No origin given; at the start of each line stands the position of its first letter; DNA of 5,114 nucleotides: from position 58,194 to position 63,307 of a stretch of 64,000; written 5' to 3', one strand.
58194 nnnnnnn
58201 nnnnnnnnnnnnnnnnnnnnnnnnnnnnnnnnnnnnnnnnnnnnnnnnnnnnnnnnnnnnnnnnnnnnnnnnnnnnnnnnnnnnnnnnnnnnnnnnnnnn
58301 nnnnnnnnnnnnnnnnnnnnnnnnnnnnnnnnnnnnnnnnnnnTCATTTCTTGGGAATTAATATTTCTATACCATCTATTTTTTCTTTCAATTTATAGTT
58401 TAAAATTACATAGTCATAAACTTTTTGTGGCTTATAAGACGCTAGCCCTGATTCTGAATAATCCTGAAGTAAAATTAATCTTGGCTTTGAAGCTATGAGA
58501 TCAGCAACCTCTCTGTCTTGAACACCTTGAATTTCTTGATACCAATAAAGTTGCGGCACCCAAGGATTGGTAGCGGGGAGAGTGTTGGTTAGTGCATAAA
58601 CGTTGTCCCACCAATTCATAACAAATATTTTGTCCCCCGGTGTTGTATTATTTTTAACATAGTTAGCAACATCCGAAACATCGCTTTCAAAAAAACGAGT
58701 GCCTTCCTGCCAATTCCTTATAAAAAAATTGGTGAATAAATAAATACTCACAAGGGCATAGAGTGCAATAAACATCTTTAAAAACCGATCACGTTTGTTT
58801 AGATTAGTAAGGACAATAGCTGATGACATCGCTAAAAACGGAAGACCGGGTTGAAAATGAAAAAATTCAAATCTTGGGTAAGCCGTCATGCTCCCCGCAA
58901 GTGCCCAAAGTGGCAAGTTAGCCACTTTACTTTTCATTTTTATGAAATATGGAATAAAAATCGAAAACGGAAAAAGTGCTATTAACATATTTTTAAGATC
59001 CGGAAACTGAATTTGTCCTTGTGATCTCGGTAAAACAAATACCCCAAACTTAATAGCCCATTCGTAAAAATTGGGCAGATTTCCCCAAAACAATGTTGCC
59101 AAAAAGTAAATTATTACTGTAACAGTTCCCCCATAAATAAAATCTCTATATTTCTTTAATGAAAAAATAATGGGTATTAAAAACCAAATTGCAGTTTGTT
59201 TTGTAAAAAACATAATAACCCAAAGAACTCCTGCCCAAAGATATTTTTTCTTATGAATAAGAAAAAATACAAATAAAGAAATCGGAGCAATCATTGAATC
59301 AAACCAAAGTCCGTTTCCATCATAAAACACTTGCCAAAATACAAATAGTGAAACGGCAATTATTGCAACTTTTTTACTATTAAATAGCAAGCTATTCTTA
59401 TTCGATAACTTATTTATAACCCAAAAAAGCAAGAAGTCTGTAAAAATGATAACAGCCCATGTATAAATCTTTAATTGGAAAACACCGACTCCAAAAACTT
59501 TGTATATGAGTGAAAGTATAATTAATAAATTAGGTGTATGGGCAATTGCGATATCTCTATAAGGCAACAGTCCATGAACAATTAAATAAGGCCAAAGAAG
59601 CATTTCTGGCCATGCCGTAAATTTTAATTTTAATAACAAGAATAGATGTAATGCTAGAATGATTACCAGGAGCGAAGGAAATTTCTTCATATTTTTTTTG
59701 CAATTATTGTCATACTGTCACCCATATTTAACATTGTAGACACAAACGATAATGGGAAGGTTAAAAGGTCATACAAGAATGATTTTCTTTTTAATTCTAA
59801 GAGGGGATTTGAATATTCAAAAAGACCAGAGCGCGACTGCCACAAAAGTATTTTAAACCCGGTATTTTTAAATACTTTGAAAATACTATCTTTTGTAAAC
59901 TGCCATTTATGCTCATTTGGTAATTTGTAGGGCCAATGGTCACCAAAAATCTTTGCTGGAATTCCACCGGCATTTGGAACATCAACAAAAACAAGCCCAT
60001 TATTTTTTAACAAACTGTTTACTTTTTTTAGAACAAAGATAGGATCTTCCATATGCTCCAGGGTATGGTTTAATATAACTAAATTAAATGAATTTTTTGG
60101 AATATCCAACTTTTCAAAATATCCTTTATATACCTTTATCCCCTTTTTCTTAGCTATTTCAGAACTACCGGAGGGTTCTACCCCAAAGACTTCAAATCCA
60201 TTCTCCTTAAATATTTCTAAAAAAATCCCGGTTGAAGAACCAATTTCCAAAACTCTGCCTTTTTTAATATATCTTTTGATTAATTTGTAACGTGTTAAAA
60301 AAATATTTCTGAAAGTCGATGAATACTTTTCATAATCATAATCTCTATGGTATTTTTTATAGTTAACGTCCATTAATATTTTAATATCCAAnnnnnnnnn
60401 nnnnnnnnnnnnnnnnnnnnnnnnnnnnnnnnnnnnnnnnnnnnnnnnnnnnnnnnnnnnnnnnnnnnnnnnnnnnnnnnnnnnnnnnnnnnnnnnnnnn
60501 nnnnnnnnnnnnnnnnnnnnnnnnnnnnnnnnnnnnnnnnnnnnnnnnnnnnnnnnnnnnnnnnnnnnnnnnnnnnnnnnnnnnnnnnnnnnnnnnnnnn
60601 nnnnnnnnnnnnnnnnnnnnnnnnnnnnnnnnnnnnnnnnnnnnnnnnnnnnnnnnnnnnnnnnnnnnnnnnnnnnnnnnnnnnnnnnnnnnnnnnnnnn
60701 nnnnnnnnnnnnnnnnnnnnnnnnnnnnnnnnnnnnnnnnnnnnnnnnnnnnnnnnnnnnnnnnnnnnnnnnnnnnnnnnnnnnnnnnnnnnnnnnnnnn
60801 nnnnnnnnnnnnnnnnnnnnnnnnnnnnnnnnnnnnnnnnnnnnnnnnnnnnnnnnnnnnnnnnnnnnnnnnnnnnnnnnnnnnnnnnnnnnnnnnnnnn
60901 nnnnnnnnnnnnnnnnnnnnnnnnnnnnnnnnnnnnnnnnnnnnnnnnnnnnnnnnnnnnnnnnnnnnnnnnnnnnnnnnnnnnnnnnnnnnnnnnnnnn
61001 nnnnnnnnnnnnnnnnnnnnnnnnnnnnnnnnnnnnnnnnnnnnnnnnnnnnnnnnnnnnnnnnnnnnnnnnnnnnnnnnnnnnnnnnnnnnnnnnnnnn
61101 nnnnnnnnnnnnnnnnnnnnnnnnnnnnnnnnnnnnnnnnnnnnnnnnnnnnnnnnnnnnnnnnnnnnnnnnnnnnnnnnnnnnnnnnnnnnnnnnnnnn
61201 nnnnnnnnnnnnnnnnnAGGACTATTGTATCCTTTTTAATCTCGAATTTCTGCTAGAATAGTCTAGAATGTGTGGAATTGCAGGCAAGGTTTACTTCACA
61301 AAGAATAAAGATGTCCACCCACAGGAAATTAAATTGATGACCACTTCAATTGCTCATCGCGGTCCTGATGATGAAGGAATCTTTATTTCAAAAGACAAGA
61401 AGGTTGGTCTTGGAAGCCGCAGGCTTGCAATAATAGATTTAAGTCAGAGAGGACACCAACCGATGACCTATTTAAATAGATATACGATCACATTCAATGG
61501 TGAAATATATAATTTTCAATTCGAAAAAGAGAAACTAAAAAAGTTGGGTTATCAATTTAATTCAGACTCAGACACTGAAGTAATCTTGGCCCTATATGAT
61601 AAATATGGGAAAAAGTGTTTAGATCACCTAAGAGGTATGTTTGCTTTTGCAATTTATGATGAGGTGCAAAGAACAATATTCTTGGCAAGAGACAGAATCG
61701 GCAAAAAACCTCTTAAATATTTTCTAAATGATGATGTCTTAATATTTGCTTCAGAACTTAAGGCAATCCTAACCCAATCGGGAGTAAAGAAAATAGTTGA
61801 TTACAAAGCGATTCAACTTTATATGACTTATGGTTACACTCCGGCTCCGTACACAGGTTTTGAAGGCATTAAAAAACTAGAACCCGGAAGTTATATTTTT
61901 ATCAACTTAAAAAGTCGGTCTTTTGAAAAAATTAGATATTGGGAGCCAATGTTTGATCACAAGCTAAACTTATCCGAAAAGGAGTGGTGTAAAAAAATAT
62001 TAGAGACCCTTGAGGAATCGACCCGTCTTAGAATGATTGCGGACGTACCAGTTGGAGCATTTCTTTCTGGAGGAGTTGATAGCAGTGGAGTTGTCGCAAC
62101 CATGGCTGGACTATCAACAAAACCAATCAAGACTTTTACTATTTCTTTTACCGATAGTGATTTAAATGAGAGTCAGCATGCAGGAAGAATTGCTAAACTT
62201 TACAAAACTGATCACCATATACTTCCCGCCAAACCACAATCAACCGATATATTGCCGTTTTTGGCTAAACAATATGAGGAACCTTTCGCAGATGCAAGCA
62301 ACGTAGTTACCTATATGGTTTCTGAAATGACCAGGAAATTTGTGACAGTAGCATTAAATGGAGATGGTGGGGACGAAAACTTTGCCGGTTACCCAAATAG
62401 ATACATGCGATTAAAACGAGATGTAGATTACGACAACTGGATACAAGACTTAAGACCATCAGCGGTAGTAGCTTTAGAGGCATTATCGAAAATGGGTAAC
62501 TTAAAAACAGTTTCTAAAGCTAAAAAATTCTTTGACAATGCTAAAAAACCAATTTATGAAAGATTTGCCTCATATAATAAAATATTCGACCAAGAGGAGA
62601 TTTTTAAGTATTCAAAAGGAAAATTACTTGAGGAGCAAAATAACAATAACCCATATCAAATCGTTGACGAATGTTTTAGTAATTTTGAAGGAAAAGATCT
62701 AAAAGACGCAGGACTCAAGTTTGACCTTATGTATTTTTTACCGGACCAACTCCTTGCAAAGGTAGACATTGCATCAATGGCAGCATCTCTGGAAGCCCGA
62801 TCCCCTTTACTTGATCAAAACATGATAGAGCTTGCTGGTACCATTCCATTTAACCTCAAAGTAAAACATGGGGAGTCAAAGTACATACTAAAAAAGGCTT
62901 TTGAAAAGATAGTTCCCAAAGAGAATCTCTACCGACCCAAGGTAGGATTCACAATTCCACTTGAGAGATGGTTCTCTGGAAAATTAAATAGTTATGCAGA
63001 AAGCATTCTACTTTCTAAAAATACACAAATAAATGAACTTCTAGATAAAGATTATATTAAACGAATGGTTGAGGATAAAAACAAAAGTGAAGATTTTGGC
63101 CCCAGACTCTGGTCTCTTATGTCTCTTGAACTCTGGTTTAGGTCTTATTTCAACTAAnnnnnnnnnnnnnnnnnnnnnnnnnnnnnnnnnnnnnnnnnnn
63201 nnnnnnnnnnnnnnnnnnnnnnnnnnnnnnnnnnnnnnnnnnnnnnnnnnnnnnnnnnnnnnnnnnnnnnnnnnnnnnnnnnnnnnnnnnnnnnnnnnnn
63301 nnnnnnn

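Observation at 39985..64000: A cell-surface glycan biosynthesis island of at least 24 kb with unusual accessory enzymes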

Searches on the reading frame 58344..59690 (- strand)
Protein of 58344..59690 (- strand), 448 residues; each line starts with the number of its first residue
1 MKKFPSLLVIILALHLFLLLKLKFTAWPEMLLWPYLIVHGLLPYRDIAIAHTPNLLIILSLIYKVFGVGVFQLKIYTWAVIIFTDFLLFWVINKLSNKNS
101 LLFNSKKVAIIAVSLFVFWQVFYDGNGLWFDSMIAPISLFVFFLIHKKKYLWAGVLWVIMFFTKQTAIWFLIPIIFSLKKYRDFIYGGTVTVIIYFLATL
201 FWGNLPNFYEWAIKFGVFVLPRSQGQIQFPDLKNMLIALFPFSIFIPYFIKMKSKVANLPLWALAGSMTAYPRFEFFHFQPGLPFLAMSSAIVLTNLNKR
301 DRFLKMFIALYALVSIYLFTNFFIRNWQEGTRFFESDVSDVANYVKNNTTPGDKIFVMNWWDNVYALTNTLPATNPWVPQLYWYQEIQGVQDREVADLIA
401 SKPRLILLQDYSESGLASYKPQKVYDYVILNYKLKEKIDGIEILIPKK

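Call 4: search_protein_families(library=pfam, proteins=[window:58344-59690:-], max_evalue=0.01)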
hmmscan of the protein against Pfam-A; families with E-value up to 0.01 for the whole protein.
window:58344-59690:- (448 aa): 0 families

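Call 5: search_protein_families(library=pfam, proteins=[window:58344-59690:-], max_evalue=1)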
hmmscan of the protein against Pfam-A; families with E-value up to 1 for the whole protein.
window:58344-59690:- (448 aa): 0 families
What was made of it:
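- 58344..59690 (-): GT-C-like membrane protein, copy d: 9 or more TM helices plus a C-terminal soluble domain. Lies in the variable module. No Pfam hit (calls 4, 5).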

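Call 79: search_protein_families(library=ncbifam, proteins=[window:58344-59690:-], max_evalue=0.00001)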
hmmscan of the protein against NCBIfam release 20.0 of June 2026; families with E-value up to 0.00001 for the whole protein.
window:58344-59690:- (448 aa): 0 families

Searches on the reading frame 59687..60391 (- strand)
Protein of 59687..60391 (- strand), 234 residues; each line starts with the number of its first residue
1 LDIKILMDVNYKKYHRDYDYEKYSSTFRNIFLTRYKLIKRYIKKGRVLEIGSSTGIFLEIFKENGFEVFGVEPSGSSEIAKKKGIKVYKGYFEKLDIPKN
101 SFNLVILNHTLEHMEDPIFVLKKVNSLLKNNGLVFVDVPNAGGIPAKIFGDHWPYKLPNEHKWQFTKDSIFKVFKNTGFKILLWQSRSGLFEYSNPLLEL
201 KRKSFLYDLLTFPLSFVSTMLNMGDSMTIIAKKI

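Call 4: search_protein_families(library=pfam, proteins=[window:59687-60391:-], max_evalue=0.01)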
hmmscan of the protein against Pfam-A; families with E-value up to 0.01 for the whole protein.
window:59687-60391:- (234 aa): 7 families
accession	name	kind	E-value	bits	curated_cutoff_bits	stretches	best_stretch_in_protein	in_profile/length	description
PF13489.12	Methyltransf_23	-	1.7e-25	90.1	27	1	42-182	21-162/164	Methyltransferase domain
PF08241.18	Methyltransf_11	-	1.3e-13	51.8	21.2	1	48-135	1-94/95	Methyltransferase domain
PF08242.18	Methyltransf_12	-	3.5e-10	40.9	30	1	48-133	1-97/98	Methyltransferase domain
PF13649.12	Methyltransf_25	-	2.5e-09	38.2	27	1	47-132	1-97/97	Methyltransferase domain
PF13847.12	Methyltransf_31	-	1.5e-08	34.9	27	1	44-140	4-113/145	Methyltransferase domain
PF07021.18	MetW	-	1.3e-07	31.9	21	1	35-142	4-113/193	Methionine biosynthesis protein MetW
PF21283.2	EPCAM-Trop-2_C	-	0.0095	16.6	25.9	0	5-44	4-43/113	EPCAM/Trop-2, C-terminal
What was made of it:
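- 59687..60391 (-): SAM-dependent methyltransferase. Lies in the variable module. Pfam Methyltransf_23, 90 bits (call 4).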

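Call 24: search_protein_families(library=ncbifam, proteins=[window:59687-60391:-], max_evalue=0.001)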
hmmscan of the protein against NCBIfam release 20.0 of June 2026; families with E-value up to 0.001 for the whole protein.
window:59687-60391:- (234 aa): 6 families
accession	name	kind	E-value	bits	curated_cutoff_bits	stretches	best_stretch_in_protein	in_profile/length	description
NF045667.1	MTase_DVU1556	equivalog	4.4e-11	42.6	155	1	43-191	22-172/213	DVU_1556 family methyltransferase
TIGR01983.1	UbiG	equivalog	1.3e-07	31.2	102.95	1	38-137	44-152/228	bifunctional 2-polyprenyl-6-hydroxyphenol methylase/3-demethylubiquinol 3-O-methyltransferase UbiG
TIGR02072.1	BioC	equivalog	5.1e-07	29.7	184.95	1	20-137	9-133/244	malonyl-ACP O-methyltransferase BioC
TIGR02081.1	metW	equivalog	1.1e-06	28.3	189.5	1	37-126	6-100/194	methionine biosynthesis protein MetW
NF043040.1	corrin_prot_MT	hypoth_equivalog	1.4e-05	24.7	180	1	17-136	14-147/216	corrinoid protein-associated methyltransferase CpaM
TIGR04345.1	ovoA_Cterm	equivalog_domain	9.5e-05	22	170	0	100-138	133-171/242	putative 4-mercaptohistidine N1-methyltransferase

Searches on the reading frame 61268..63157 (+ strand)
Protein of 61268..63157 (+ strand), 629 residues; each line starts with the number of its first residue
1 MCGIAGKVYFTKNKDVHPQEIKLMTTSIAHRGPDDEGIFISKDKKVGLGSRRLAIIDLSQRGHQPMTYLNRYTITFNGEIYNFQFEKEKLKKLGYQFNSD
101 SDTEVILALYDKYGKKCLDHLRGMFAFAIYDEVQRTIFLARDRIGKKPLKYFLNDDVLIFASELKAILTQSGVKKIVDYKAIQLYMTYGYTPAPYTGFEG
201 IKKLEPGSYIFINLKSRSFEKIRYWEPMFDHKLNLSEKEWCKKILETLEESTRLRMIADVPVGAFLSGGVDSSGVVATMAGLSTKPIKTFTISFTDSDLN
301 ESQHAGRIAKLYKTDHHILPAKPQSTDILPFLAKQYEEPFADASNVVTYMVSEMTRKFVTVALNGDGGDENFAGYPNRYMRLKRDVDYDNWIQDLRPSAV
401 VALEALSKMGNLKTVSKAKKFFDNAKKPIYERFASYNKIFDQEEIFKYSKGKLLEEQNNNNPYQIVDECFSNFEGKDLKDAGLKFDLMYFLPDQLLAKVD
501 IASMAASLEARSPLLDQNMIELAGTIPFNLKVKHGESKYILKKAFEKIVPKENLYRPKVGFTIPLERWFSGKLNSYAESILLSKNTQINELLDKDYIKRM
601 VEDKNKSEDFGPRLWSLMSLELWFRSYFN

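Call 5: search_protein_families(library=pfam, proteins=[window:61268-63157:+], max_evalue=1)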
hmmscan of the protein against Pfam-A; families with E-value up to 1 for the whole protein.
window:61268-63157:+ (629 aa): 6 families
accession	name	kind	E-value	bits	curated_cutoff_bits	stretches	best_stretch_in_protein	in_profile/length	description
PF00733.27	Asn_synthase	-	6e-89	299.6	21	1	244-625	2-354/354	Asparagine synthase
PF13537.11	GATase_7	-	5.2e-43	146.4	25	1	51-168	2-122/123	Glutamine amidotransferase domain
PF13522.11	GATase_6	-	9.5e-42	142.5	27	1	33-163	1-130/130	Glutamine amidotransferase domain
PF12481.13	DUF3700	-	7.7e-06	26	27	1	116-180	124-188/228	Aluminium induced protein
PF09147.15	CarA_N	-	0.0006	20.1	21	1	70-209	45-181/199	Carbapenam-3-carboxylate synthase, N-terminal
PF06508.19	QueC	-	0.025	14.5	22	1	265-321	5-60/210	Queuosine biosynthesis protein QueC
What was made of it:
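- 61268..63157 (+): AsnB-type glutamine amidotransferase, the only plus-strand gene. Pfam Asn_synthase plus GATase_7 (call 5).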

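Call 7: find_encoding_contigs(protein=window:61268-63157:+, flank=10000, max_places=6)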
Protein window:61268-63157:+ (629 aa): no gene with exactly this product is on record in the collection.

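Call 24: search_protein_families(library=ncbifam, proteins=[window:61268-63157:+], max_evalue=0.001)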
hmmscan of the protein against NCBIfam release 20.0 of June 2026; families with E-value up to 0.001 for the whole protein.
window:61268-63157:+ (629 aa): 9 families
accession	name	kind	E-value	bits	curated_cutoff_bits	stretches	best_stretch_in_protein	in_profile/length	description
TIGR03108.1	eps_aminotran_1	hypoth_equivalog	6.6e-168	560.2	816.9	1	1-625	1-626/628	XrtA/PEP-CTERM system amidotransferase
TIGR01536.1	asn_synth_AEB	equivalog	5.7e-135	451.2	267.1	1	2-561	1-517/517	asparagine synthase (glutamine-hydrolyzing)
TIGR03104.1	trio_amidotrans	equivalog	2.1e-123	412.6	570.1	2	1-382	1-386/589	N-acetylglutaminylglutamine amidotransferase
NF006949.0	PRK09431.1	equivalog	4.4e-77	259.9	499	3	1-185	1-181/554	asparagine synthase B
NF033535.1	lass_lactam_cya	exception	4.7e-69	233.6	525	2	1-405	1-409/668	lasso peptide isopeptide bond-forming cyclase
TIGR01135.1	glmS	equivalog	2.1e-10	39.8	418.05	1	66-171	88-201/607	glutamine--fructose-6-phosphate transaminase (isomerizing)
NF033561.1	macrolact_Ik_Al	subfamily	2.2e-10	39.8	300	1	193-556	150-487/561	albusnodin/ikarugamycin family macrolactam cyclase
NF001484.0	PRK00331.1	subfamily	2.7e-10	39.3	381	1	68-170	91-201/601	isomerizing glutamine--fructose-6-phosphate transaminase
TIGR01134.1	purF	equivalog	3.7e-08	33.2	350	1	63-168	84-200/432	amidophosphoribosyltransferase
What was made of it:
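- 61268..63157 (+): It also passes the generic asparagine synthase model TIGR01536 (call 24).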

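Call 26: find_related_loci(query=window:61268-63157:+, collection=metagenome_contigs, flank=10000)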
Query window:61268-63157:+ (629 aa) in metagenome_contigs; peptide patterns used: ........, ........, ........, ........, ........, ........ (x = any residue, [..] = any of these).
53 stretches matched a pattern; 4 encode a relative of the query (tblastn E <= 1e-3); 4 distinct loci.
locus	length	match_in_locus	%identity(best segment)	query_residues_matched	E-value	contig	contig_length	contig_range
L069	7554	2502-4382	68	1-628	0e+0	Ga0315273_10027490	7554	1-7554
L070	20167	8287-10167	51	1-628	0e+0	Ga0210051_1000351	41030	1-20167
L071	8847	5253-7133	51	1-628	0e+0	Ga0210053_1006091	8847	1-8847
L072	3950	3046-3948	85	1-296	7e-179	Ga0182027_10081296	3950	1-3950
